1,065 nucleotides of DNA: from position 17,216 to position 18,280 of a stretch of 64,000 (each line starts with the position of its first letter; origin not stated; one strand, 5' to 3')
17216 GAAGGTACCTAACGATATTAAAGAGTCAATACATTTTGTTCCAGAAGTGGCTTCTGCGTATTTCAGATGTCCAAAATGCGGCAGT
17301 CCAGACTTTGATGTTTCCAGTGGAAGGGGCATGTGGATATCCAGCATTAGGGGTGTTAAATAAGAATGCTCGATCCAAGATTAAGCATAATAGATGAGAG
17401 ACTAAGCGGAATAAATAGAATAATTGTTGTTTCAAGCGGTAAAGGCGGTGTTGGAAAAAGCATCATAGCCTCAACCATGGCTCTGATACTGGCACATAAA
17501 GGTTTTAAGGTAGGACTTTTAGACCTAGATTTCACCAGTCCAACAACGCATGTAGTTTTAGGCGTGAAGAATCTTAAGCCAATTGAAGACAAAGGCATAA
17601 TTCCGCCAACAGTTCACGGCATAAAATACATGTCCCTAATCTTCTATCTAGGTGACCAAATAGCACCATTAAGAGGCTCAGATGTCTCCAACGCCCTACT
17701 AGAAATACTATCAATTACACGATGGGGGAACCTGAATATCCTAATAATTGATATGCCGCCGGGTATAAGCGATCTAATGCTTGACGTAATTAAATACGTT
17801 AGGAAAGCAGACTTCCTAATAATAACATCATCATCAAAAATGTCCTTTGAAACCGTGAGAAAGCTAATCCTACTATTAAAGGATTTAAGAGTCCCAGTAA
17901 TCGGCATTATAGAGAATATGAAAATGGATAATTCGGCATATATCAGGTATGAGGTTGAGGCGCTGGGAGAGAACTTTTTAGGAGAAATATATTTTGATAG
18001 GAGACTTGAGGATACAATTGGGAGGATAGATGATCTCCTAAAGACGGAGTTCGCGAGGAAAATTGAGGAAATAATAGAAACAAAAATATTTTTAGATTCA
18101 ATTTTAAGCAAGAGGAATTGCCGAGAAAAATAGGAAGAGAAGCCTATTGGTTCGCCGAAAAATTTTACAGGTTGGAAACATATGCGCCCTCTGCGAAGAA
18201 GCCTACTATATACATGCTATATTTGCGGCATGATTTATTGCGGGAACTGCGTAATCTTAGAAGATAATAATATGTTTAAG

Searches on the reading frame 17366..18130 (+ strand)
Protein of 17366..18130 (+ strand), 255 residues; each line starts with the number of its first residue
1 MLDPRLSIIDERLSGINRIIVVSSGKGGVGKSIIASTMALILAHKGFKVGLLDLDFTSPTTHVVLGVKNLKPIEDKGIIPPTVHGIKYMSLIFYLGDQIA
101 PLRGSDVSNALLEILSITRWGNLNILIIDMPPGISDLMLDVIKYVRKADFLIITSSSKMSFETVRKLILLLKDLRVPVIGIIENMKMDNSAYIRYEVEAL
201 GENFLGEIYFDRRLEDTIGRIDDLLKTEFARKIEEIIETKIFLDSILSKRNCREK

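Call 87: search_protein_families(library=pfam, proteins=[window:17366-18130:+], max_evalue=0.001)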
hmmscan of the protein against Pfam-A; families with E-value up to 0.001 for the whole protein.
window:17366-18130:+ (255 aa): 5 families
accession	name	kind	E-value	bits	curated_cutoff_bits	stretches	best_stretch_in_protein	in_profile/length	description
PF10609.15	ParA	-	5.9e-49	167.1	27.1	1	16-191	2-180/246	NUBPL iron-transfer P-loop NTPase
PF01656.29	CbiA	-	1.6e-13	51.2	25.4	1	20-218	1-119/125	CobQ/CobB/MinD/ParA nucleotide binding domain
PF13614.12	AAA_31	-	4e-09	37.1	27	1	18-63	2-47/177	AAA domain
PF09140.17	MipZ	-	6e-07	29.5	20.7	1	18-66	1-49/262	ATPase MipZ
PF02374.21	ArsA_ATPase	-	3.9e-05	23.5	24.3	1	20-55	3-38/305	Anion-transporting ATPase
